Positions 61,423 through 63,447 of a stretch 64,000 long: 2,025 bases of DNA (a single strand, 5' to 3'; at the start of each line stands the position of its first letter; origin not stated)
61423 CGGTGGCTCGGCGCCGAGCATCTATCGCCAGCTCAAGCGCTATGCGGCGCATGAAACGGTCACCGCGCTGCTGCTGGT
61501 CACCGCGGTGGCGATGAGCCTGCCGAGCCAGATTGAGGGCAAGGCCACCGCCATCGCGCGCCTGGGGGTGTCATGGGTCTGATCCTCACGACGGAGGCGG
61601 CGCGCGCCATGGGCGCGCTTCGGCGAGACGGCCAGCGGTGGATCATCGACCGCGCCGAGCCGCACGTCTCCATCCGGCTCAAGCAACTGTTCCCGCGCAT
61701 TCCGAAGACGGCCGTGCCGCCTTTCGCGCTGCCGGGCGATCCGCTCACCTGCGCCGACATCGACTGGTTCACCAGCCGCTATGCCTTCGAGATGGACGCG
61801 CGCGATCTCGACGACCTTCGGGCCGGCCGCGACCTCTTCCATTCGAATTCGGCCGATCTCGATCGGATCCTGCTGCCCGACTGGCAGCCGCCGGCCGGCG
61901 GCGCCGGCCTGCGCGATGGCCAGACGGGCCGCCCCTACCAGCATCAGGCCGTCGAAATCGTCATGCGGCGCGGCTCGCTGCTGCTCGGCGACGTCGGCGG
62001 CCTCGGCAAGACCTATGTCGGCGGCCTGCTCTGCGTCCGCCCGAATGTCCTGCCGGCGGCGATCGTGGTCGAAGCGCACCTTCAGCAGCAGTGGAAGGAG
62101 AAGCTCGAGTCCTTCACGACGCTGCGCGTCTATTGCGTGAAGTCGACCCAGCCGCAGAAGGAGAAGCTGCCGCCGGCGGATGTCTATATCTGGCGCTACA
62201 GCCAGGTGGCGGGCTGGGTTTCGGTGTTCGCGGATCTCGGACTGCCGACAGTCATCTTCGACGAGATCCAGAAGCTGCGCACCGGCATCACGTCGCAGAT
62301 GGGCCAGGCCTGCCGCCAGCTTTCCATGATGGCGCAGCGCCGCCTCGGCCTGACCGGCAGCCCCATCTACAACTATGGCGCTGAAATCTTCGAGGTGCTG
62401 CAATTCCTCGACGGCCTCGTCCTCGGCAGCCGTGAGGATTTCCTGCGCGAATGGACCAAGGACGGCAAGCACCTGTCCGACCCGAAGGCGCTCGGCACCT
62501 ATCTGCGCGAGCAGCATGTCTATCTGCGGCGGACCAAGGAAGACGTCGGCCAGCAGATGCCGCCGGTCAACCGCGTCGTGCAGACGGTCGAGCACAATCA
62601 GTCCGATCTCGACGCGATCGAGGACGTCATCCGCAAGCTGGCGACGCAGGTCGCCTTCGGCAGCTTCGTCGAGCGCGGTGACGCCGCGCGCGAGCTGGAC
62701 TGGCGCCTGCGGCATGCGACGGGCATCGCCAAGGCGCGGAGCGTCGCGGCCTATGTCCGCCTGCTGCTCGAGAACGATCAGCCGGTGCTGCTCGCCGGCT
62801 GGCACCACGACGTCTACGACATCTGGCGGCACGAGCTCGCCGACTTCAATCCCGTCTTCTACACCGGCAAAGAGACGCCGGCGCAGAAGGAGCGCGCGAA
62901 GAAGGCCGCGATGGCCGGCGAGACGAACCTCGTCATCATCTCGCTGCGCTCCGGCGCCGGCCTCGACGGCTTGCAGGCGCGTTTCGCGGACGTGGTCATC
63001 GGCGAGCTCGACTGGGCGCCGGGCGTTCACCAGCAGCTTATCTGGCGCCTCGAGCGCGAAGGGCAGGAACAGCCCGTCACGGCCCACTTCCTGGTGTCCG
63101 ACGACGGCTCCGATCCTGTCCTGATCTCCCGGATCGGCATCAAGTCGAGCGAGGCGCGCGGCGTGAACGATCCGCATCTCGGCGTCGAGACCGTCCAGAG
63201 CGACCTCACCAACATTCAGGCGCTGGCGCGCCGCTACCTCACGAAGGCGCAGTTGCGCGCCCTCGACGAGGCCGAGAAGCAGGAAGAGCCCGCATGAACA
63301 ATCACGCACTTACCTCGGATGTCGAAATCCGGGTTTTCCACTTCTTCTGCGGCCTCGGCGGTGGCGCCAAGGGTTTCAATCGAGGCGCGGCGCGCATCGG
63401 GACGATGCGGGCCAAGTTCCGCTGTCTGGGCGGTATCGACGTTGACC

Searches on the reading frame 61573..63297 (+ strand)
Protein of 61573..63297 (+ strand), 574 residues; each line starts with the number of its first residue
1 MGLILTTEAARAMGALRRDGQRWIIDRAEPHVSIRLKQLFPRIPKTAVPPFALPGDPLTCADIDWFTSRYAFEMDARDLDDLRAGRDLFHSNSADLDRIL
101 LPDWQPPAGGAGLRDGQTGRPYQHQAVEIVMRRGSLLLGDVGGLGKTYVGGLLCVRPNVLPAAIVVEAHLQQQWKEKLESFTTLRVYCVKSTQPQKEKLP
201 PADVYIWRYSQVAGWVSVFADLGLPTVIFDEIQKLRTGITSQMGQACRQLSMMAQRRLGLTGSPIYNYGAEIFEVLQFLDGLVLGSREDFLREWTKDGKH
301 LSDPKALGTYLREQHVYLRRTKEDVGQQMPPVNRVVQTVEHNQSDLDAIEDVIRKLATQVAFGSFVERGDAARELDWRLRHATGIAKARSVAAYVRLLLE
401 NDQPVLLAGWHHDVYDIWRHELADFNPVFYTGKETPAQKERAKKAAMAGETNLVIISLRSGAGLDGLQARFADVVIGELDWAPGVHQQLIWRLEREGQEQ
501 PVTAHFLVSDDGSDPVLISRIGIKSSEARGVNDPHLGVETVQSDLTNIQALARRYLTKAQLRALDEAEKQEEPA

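Call 75: search_protein_families(library=phrogs, proteins=[window:61573-63297:+], max_evalue=0.00001)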
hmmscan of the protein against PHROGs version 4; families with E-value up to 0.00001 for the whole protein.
window:61573-63297:+ (574 aa): 2 families
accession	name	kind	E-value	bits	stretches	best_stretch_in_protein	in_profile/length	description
phrog_62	-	DNA, RNA and nucleotide metabolism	4.4e-62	211.1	1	43-559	656-1159/1881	DNA helicase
phrog_16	-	DNA, RNA and nucleotide metabolism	3.2e-06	26.6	1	120-354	274-484/986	DNA helicase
